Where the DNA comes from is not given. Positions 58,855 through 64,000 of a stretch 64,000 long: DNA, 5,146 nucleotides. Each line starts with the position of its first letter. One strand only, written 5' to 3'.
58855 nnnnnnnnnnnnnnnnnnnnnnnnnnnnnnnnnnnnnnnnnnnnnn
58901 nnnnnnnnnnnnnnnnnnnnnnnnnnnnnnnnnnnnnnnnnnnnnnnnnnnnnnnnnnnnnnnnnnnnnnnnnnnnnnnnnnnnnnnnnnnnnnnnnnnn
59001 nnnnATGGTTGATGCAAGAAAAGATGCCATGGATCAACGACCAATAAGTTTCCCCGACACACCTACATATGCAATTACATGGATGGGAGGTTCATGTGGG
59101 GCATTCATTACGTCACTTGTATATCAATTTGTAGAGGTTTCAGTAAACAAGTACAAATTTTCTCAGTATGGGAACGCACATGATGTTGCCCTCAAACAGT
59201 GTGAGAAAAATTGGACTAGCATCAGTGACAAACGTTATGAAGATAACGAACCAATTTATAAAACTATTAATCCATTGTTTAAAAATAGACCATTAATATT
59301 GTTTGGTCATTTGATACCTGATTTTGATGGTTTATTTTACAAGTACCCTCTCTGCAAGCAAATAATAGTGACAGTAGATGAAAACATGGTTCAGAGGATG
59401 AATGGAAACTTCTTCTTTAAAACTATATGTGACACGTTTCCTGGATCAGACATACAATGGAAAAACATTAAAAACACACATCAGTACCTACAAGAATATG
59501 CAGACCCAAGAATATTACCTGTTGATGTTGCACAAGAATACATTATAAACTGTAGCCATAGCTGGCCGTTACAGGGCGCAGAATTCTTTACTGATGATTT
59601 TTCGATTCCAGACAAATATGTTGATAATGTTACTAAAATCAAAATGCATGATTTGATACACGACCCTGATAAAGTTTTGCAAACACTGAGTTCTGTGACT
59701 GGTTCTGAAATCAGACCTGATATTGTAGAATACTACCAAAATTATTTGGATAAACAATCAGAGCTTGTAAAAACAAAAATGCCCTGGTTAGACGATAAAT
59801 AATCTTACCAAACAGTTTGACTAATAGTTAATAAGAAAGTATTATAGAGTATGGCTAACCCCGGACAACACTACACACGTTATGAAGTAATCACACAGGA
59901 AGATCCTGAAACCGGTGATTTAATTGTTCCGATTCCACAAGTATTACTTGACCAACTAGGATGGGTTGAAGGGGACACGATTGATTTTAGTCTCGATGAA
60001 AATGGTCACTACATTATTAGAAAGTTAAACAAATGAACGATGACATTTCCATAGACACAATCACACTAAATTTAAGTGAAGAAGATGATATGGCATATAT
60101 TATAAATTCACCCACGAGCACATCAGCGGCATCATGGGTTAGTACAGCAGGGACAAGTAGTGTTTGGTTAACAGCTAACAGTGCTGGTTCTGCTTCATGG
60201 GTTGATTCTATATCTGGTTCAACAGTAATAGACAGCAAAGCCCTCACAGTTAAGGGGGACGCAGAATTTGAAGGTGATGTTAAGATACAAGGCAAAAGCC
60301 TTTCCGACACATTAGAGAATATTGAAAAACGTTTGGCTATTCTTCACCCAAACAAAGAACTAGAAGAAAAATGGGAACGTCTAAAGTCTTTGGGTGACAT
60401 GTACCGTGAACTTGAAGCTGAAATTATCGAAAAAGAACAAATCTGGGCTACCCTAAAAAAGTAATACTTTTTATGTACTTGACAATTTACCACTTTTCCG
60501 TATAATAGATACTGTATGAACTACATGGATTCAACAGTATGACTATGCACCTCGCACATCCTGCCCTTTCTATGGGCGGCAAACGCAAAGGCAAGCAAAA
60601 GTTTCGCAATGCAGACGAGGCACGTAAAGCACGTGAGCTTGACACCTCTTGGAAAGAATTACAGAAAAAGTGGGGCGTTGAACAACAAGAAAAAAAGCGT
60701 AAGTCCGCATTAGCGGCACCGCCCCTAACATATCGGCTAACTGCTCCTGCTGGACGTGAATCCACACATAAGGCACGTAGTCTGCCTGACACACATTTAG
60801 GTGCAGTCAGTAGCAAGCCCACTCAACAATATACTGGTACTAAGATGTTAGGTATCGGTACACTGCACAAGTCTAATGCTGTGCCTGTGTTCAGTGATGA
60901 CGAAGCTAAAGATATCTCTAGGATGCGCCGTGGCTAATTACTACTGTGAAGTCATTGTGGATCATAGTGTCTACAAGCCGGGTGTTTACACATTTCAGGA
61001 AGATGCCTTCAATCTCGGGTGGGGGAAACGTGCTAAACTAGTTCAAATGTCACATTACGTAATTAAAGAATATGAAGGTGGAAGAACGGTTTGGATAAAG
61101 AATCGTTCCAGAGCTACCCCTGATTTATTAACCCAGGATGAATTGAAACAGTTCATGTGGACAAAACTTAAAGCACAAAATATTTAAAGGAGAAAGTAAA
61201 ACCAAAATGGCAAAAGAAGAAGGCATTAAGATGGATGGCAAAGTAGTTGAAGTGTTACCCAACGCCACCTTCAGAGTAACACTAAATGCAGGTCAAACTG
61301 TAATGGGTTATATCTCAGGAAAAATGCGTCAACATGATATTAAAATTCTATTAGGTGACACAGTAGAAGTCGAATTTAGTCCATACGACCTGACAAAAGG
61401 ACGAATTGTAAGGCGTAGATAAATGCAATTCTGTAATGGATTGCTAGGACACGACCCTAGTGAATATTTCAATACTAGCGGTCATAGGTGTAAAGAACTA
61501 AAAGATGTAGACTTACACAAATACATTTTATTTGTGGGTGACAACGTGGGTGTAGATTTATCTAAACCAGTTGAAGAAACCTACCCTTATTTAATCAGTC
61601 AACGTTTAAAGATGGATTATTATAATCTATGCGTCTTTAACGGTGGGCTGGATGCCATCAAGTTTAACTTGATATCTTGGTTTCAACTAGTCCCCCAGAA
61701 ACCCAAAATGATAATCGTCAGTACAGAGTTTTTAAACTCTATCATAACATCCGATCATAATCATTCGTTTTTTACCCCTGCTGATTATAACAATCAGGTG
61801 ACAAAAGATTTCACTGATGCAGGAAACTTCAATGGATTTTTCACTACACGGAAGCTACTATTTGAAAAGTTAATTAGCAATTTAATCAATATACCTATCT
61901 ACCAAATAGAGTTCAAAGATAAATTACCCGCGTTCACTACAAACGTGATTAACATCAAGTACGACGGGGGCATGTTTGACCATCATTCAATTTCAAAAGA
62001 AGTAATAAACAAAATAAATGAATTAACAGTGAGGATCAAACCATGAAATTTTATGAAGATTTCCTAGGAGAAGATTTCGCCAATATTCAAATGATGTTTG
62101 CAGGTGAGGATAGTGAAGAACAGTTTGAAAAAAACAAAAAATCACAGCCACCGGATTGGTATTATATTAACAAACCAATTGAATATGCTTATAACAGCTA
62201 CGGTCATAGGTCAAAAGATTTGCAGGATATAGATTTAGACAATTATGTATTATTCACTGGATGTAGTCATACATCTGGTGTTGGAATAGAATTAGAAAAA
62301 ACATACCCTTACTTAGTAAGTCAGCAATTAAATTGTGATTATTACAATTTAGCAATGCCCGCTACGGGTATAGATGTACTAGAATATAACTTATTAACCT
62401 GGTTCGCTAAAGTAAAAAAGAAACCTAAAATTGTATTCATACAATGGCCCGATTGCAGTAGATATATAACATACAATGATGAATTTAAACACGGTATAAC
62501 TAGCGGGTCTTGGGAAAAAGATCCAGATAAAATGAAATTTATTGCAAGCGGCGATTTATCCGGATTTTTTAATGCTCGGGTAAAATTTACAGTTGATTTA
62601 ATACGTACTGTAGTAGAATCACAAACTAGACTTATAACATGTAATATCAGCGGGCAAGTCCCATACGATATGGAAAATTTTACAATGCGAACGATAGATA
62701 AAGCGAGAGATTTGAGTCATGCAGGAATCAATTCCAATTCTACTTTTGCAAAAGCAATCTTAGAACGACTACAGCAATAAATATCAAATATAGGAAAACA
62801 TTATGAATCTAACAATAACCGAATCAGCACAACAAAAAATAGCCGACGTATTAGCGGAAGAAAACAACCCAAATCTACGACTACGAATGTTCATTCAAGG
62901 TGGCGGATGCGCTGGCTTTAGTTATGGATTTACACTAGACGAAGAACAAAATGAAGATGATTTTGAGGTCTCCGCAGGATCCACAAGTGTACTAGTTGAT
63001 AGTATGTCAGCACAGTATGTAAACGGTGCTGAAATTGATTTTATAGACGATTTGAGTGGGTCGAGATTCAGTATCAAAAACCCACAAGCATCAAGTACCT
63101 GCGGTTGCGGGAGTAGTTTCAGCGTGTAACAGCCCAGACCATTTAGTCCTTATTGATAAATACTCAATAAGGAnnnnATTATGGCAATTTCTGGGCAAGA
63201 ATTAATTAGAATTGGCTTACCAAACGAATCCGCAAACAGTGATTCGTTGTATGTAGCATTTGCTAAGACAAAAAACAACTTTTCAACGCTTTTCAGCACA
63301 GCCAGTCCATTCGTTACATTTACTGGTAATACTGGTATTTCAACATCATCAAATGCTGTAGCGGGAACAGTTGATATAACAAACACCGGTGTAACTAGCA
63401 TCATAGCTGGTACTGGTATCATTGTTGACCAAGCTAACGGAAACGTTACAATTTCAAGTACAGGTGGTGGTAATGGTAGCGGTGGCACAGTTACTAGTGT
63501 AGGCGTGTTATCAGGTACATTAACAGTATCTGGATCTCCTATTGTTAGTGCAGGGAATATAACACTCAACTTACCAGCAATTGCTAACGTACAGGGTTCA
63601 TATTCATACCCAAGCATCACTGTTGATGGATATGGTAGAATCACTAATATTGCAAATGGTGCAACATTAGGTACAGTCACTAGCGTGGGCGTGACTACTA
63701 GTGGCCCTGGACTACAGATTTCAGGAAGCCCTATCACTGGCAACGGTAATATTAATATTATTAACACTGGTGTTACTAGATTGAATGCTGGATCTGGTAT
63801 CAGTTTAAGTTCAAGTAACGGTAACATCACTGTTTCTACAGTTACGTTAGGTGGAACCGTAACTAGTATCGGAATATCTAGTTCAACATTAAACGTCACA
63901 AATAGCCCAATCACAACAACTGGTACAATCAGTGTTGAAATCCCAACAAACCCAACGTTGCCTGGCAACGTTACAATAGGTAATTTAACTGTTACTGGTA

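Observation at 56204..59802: Cluster 2: four tandem sulfotransferase-fold-like paralogs (D-G) interrupted by an NT5C-like deoxynucleotidase, just upstream of the tail-fibre region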

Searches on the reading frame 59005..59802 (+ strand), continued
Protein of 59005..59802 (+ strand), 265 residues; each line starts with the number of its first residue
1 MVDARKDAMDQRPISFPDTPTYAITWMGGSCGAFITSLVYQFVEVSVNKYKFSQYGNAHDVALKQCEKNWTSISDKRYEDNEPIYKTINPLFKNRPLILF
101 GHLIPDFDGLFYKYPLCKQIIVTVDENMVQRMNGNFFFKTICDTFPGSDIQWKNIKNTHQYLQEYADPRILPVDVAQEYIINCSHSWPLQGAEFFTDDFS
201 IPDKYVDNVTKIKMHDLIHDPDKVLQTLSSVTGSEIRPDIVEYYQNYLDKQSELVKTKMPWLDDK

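Call 68: find_encoding_contigs(protein=P0002, flank=10000, max_places=2)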
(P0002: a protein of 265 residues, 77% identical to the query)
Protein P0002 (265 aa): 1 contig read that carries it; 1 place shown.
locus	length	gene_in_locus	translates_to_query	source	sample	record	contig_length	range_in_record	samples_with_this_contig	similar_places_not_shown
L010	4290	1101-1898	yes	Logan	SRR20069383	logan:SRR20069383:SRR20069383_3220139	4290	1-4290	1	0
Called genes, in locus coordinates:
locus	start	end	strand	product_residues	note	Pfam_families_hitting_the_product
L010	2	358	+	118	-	?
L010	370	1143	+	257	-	-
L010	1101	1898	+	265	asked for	-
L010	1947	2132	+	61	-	-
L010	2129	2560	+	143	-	-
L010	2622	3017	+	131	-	-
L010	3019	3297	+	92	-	-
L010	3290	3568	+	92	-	-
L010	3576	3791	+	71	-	PF01176:eIF-1a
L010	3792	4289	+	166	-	?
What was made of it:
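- Checked: An ortholog on another contig (L010) has a gene of the same length (257 aa) called at the same relative position (call 68).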

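Call 90: search_protein_families(library=phrogs, proteins=[L001:14744-15847:+], max_evalue=0.001)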
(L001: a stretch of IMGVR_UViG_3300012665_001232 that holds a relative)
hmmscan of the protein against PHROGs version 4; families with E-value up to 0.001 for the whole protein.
L001:14744-15847:+ (367 aa): 0 families

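Call 91: find_related_loci(query=A4, collection=metagenome_contigs, flank=6000)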
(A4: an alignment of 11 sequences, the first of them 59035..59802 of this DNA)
Query A4 (255 aa) in metagenome_contigs; peptide patterns used: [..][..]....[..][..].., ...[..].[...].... (x = any residue, [..] = any of these).
258 stretches matched a pattern; 7 encode a relative of the query (tblastn E <= 1e-3); 7 distinct loci.
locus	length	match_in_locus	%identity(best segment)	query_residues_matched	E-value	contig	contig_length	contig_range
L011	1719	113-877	49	5-255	3e-92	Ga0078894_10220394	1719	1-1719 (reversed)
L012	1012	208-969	48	6-255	8e-92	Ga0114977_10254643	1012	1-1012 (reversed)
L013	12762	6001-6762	48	6-255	2e-84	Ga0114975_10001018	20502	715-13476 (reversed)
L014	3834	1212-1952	38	9-254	1e-52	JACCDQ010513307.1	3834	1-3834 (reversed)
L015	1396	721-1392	35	5-226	3e-46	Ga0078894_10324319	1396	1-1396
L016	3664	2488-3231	35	2-255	2e-44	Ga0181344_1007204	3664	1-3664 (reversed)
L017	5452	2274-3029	37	6-252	1e-41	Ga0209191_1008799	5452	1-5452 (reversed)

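Call 95: search_protein_families(library=padloc, proteins=[window:59035-59802:+], max_evalue=0.01)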
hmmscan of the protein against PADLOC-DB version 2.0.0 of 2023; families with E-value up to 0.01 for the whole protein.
window:59035-59802:+ (255 aa): 0 families

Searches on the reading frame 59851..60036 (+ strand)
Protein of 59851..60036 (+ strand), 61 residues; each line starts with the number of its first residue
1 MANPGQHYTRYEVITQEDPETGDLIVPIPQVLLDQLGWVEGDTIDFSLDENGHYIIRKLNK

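Call 90: search_protein_families(library=phrogs, proteins=[window:59851-60036:+], max_evalue=0.001)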
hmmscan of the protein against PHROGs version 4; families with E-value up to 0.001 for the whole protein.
window:59851-60036:+ (61 aa): 1 family
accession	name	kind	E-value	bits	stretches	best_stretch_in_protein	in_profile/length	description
phrog_661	-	unknown function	9e-13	48.8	1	10-60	6-54/61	-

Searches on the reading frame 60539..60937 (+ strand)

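Call 41: search_protein_families(library=phrogs, proteins=[window:60539-60937:+], max_evalue=0.001)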
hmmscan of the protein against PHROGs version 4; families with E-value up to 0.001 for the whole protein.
window:60539-60937:+ (132 aa): 1 family
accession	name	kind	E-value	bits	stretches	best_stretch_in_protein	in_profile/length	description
phrog_27048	-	unknown function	8e-25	88.5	1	1-131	1-127/127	-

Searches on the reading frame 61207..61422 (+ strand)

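Call 90: search_protein_families(library=phrogs, proteins=[window:61207-61422:+], max_evalue=0.001)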
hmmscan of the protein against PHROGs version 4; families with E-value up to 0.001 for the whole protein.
window:61207-61422:+ (71 aa): 1 family
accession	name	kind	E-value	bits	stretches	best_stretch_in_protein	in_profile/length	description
phrog_30201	-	unknown function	4.7e-29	101.1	1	1-70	1-70/88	-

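Call 94: search_protein_families(library=pfam, proteins=[window:61207-61422:+], max_evalue=0.0001)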
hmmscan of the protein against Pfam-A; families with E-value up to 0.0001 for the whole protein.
window:61207-61422:+ (71 aa): 1 family
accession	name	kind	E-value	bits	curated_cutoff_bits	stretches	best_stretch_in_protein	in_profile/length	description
PF01176.25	eIF-1a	-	4.4e-24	84.4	30.2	1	7-70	1-64/64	Translation initiation factor 1A / IF-1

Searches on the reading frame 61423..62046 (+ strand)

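Call 40: search_protein_families(library=pfam, proteins=[window:61423-62046:+], max_evalue=0.01)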
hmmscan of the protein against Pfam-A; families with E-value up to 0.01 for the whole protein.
window:61423-62046:+ (207 aa): 1 family
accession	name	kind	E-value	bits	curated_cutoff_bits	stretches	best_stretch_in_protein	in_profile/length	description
PF20078.4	DUF6473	-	0.00074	19.2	27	1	27-79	29-79/274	Domain of unknown function (DUF6473)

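Call 41: search_protein_families(library=phrogs, proteins=[window:61423-62046:+], max_evalue=0.001)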
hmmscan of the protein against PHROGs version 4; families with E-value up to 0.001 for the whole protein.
window:61423-62046:+ (207 aa): 0 families

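Call 50: search_protein_families(library=ncbifam, proteins=[window:61423-62046:+], max_evalue=0.01)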
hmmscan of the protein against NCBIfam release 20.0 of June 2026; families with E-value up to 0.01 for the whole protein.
window:61423-62046:+ (207 aa): 0 families

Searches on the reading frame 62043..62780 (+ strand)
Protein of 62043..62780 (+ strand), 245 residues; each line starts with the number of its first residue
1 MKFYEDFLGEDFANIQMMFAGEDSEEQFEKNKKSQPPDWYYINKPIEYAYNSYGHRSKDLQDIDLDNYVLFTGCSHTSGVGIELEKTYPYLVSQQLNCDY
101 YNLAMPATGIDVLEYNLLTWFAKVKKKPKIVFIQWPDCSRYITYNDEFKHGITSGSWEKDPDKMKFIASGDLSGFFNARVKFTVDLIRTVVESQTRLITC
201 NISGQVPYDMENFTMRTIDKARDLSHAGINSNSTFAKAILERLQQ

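Call 40: search_protein_families(library=pfam, proteins=[window:62043-62780:+], max_evalue=0.01)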
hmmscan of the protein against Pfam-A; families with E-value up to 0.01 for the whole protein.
window:62043-62780:+ (245 aa): 1 family
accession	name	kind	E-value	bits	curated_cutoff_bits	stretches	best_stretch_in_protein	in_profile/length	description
PF20078.4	DUF6473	-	0.0024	17.6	27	1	66-113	34-79/274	Domain of unknown function (DUF6473)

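Call 41: search_protein_families(library=phrogs, proteins=[window:62043-62780:+], max_evalue=0.001)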
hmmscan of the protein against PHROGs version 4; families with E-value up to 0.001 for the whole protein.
window:62043-62780:+ (245 aa): 0 families

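Call 50: search_protein_families(library=ncbifam, proteins=[window:62043-62780:+], max_evalue=0.01)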
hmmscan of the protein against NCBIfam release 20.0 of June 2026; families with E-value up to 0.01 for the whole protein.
window:62043-62780:+ (245 aa): 0 families

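Call 76: search_dna_similar(query=window:62043-62780:+, collection=phages, mode=protein, max_rows=10, max_evalue=0.001)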
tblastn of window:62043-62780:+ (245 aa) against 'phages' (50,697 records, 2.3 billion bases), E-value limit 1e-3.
No match.

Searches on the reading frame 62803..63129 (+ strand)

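Call 90: search_protein_families(library=phrogs, proteins=[window:62803-63129:+], max_evalue=0.001)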
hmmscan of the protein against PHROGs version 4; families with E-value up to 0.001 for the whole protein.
window:62803-63129:+ (108 aa): 1 family
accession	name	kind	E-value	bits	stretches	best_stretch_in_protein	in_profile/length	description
phrog_17776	-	unknown function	1.1e-39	136.1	1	2-108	6-112/112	-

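Call 94: search_protein_families(library=pfam, proteins=[window:62803-63129:+], max_evalue=0.0001)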
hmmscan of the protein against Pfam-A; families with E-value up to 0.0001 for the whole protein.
window:62803-63129:+ (108 aa): 1 family
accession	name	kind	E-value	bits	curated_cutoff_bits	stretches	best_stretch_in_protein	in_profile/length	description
PF01521.26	Fe-S_biosyn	-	1.5e-19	70.7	26.3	1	1-103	1-109/110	Iron-sulphur cluster biosynthesis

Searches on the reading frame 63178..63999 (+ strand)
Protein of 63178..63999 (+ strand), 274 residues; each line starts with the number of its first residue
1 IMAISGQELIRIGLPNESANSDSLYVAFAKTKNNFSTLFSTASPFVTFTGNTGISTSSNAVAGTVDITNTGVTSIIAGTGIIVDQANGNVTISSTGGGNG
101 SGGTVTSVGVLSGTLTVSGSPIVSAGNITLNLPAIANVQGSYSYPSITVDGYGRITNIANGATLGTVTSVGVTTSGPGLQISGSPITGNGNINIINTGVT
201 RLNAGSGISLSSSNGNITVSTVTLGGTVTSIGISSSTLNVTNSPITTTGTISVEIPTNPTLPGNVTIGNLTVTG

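Call 90: search_protein_families(library=phrogs, proteins=[window:63178-63999:+], max_evalue=0.001)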
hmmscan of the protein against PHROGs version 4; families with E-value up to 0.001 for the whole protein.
window:63178-63999:+ (274 aa): 0 families
